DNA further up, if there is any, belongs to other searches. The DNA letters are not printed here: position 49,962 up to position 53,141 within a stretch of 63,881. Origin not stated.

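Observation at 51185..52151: Two copies of the same palindromic element in opposite orientations inside uvrA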

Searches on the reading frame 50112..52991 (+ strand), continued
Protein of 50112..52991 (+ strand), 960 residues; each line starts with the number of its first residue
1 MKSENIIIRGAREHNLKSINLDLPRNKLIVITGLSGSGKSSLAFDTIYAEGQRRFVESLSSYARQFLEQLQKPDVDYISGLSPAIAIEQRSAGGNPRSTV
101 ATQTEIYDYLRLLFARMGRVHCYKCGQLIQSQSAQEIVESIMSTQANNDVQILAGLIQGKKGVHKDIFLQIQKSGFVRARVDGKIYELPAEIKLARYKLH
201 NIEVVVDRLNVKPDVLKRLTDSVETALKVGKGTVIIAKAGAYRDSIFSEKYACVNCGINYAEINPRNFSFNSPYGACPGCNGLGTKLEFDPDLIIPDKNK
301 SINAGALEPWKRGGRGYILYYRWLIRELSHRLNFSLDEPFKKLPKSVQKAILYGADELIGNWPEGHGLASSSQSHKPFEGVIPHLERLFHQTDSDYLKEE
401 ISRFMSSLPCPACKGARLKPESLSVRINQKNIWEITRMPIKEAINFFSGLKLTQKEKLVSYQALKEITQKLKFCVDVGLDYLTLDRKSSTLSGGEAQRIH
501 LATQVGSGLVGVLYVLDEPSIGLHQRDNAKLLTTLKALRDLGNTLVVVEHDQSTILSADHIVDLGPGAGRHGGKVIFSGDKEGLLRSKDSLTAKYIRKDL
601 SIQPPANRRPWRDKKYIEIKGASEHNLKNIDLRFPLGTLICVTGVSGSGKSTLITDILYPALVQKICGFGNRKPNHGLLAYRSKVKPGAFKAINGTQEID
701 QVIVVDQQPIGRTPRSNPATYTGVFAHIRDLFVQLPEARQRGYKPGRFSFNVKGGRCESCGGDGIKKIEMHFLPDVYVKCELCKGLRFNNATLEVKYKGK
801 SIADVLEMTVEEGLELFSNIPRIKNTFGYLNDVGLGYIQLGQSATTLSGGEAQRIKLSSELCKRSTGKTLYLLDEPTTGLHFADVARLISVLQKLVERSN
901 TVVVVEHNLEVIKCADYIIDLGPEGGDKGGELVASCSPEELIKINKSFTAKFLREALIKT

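Call 68: predict_structure(alignment_id=A4)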
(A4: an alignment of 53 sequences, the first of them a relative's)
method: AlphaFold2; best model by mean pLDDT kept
length: 960 residues; sequences in the alignment: 53
mean_pLDDT: 58.7   pTM: 0.39
mean pLDDT of the five models: 58.7, 58.0, 56.7, 55.3, 51.6
residues with pLDDT >= 90: 12; 70-90: 338; 50-70: 254; < 50: 356
segments of 3 or more residues with pLDDT < 50: 1-3, 10-17, 34-37, 56-101, 271-294, 309-319, 355-390, 392-415, 477-530, 567-572, 639-648, 668-687, 704-723, 749-787, 833-836, 841-866, 875-885, 924-928, 957-960
pLDDT, mean of each block of 10 residues (from residue 1): 50 51 62 48 57 49 37 27 27 28 63 83 78 82 85 76 70 86 83 71 89 87 88 82 78 73 65 37 33 59 63 42 64 79 78 47 26 30 43 44 45 51 80 76 83 80 77 56 37 28 30 39 38 59 66 73 61 69 83 71 63 78 61 66 46 66 59 29 44 76 42 24 57 78 59 40 35 31 48 75 66 80 66 51 33 36 47 44 48 61 68 76 53 78 75 54
secondary structure, 60 per line:
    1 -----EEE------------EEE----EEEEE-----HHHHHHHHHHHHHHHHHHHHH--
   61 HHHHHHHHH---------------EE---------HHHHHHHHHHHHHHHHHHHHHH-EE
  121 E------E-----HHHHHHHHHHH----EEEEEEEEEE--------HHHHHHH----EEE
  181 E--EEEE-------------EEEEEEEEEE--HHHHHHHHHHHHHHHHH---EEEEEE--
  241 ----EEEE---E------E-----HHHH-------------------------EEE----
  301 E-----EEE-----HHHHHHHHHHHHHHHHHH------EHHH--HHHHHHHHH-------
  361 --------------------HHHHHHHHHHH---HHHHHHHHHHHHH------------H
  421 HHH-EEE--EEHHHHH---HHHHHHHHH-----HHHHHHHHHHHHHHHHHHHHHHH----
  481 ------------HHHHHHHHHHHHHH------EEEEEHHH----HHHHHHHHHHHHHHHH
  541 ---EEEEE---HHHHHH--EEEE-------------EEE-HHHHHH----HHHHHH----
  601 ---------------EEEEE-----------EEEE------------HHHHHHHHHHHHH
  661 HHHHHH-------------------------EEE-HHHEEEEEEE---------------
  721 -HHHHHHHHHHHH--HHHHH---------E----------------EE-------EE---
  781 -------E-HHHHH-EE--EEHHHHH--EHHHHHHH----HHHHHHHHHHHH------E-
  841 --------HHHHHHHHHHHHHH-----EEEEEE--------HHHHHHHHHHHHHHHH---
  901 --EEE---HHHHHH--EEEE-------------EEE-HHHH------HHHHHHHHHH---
elements in order (helices of 4 or more, strands of 3 or more residues): E6-8 E21-23 E28-32 H38-58 H61-69 H96-117 E119-121 H134-144 E149-158 H167-173 E178-181 E184-187 E201-210 H213-229 E233-238 E245-248 H265-268 E294-296 E307-309 H315-332 H345-353 H381-391 H395-407 H420-423 E425-427 H432-436 H440-448 H454-476 H493-506 E513-517 H525-540 E544-548 H552-557 E560-563 E577-579 H581-586 H591-596 E616-620 E632-635 H648-666 E692-694 E699-705 H722-733 H736-740 H790-794 H802-806 H810-816 H821-832 H849-862 E868-873 H882-897 E903-905 H909-914 E917-920 E934-936 H938-941 H948-957
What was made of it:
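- Tried and rejected: This is no usable evidence for surface exposure (call 68).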
